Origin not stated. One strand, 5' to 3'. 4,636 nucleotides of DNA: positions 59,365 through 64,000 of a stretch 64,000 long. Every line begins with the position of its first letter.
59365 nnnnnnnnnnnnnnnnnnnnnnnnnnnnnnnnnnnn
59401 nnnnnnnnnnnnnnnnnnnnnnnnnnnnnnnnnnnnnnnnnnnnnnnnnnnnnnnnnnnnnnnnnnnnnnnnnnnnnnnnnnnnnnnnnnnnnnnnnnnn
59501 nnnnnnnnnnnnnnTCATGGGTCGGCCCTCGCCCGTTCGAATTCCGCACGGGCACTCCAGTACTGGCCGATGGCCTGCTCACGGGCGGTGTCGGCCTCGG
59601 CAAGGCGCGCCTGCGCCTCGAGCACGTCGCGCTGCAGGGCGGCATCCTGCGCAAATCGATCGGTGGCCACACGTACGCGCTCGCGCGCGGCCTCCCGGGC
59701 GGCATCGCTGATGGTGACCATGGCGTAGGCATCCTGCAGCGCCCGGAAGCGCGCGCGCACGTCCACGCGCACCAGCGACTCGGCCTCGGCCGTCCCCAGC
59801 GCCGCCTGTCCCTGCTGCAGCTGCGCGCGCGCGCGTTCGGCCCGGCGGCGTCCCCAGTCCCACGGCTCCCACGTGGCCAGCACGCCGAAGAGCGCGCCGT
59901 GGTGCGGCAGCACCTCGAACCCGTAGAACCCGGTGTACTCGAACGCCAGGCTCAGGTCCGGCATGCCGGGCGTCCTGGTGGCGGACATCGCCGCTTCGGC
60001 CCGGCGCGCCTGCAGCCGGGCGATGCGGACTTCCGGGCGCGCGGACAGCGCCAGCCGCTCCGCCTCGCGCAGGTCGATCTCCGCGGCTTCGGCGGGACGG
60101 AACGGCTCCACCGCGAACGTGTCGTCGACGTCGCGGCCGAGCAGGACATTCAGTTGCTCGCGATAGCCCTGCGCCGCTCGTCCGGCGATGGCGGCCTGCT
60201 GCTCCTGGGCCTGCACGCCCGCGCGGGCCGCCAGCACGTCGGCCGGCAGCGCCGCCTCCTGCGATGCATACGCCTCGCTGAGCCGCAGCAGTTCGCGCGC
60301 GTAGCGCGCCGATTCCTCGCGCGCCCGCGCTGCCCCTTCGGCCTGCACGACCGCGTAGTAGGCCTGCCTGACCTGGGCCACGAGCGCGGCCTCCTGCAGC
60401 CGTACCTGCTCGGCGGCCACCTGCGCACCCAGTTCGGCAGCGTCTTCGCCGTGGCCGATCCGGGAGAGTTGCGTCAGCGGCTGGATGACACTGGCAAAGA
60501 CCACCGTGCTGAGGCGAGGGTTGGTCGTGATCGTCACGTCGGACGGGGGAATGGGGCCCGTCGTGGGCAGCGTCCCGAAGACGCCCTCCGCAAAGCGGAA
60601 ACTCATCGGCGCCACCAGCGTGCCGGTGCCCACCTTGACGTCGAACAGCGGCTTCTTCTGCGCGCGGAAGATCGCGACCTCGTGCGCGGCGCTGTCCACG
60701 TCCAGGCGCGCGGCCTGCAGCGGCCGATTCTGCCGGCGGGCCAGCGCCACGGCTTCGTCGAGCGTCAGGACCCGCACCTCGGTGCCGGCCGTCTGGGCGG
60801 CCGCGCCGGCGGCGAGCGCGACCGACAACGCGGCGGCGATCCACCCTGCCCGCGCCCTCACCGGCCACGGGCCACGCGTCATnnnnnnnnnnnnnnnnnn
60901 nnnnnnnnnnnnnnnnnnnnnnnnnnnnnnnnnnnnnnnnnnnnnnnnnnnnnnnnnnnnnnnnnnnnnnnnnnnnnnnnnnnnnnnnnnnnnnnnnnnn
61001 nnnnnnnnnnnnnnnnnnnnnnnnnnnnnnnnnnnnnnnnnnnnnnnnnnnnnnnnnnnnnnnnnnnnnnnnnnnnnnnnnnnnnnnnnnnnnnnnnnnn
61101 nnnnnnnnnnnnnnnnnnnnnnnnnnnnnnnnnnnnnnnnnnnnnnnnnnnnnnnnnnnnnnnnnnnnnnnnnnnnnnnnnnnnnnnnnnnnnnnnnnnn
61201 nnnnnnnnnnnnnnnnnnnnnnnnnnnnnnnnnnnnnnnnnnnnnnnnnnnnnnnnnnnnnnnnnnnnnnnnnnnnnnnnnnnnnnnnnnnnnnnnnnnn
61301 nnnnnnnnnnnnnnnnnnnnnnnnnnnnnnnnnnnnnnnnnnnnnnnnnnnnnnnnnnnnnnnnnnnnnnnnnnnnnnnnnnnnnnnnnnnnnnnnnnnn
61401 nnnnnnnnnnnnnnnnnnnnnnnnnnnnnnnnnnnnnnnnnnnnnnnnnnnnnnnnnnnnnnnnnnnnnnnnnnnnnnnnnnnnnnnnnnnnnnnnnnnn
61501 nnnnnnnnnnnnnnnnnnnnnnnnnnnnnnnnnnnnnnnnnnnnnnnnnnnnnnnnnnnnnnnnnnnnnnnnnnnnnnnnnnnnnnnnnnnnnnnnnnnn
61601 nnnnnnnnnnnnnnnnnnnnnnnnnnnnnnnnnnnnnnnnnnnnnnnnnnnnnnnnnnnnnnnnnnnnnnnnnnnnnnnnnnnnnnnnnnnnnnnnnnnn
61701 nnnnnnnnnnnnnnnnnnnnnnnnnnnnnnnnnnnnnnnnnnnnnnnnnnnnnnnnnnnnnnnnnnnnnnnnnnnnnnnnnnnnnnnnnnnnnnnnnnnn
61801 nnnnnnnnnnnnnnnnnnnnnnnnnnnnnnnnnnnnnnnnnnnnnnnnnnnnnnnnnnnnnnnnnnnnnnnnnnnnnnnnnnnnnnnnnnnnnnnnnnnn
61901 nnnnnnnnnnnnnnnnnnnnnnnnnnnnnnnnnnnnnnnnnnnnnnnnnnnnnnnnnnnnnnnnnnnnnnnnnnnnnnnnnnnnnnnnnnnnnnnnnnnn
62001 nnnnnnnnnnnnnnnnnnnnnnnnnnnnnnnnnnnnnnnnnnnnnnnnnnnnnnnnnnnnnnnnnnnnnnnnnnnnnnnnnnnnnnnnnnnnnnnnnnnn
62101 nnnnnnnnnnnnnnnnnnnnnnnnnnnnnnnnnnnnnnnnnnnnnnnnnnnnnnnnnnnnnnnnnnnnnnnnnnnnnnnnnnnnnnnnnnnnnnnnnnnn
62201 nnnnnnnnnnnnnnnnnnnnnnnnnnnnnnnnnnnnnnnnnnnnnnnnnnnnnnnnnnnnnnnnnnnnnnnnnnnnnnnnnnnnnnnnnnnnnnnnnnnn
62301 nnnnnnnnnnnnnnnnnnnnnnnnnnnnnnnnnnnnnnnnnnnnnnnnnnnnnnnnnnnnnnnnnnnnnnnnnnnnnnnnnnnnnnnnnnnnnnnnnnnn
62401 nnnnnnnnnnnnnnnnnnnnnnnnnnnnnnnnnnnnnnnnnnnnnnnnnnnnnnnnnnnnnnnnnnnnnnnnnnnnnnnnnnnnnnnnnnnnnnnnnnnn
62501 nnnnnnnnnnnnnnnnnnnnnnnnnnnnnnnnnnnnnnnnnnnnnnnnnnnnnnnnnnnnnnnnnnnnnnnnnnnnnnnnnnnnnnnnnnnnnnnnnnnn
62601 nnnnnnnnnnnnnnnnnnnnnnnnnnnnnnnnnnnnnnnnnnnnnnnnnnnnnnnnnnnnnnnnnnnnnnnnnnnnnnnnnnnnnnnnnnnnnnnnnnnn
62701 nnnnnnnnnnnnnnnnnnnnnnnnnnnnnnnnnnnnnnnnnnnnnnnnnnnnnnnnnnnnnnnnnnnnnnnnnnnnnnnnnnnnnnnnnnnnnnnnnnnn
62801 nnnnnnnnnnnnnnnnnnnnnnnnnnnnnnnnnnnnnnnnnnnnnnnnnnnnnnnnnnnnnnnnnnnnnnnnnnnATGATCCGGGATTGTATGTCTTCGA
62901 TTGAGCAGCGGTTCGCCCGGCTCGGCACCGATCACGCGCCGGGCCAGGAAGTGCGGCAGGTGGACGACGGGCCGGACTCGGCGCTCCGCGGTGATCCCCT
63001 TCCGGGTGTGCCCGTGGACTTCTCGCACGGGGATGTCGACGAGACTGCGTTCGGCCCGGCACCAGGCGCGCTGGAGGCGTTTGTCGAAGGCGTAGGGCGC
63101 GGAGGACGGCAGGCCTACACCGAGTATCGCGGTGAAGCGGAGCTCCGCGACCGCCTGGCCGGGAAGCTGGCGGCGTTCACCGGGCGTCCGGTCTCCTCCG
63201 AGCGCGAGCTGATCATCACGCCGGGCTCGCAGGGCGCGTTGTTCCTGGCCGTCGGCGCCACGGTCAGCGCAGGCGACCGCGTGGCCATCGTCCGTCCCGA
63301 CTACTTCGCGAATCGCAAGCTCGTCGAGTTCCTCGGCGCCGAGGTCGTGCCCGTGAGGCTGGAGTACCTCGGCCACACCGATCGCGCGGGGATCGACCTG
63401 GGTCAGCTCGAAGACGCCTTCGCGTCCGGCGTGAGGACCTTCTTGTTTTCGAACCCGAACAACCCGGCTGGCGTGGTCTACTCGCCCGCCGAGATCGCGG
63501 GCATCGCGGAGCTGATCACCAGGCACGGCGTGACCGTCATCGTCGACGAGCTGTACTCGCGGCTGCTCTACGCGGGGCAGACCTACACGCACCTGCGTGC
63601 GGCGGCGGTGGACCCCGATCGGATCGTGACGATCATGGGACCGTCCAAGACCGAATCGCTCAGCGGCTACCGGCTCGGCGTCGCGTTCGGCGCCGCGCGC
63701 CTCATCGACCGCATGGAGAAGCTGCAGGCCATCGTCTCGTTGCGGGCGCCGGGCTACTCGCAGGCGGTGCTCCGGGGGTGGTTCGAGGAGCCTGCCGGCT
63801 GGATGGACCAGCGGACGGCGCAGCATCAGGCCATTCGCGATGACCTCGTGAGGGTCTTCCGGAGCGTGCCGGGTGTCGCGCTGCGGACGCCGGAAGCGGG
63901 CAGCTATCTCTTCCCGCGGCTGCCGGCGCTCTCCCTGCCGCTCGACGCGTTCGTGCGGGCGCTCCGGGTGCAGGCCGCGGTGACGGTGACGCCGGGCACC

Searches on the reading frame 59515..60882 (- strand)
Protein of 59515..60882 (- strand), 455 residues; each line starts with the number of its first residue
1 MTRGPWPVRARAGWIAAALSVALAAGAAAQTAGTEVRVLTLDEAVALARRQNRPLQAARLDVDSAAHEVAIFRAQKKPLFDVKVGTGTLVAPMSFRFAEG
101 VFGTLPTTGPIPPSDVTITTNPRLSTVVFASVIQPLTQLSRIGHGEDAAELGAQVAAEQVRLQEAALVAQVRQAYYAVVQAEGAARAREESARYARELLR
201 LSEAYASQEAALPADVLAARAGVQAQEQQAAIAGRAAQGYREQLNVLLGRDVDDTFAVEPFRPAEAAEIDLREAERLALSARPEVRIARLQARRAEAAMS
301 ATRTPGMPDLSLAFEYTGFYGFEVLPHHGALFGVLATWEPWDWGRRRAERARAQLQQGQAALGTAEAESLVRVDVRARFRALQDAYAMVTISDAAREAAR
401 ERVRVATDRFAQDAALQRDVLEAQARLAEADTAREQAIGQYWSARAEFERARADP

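Call 71: search_protein_families(library=pfam, proteins=[window:59515-60882:-], max_evalue=0.0001)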
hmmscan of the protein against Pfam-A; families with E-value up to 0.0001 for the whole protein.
window:59515-60882:- (455 aa): 1 family
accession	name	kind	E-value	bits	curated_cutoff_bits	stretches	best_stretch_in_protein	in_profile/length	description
PF02321.23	OEP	-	1.1e-35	123.5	22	2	272-450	2-184/187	Outer membrane efflux protein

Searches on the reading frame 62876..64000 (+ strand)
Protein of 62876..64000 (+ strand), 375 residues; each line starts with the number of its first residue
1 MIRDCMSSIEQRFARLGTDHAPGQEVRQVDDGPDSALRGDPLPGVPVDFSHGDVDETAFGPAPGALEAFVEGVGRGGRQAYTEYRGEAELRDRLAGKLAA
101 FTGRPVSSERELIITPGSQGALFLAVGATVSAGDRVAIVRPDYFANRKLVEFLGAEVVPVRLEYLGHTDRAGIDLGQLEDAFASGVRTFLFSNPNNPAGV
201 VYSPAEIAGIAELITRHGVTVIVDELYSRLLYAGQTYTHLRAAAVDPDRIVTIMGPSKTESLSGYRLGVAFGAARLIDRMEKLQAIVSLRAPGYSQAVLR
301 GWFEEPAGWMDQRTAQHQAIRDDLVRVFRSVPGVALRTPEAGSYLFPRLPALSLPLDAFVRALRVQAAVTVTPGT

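Call 53: search_protein_families(library=pfam, proteins=[window:62876-64000:+], max_evalue=0.001)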
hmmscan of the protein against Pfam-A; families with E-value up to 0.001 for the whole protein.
window:62876-64000:+ (375 aa): 1 family
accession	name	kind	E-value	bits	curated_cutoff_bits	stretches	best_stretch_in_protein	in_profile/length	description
PF00155.27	Aminotran_1_2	-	9.3e-38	130.8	19.7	1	49-375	6-334/361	Aminotransferase class I and II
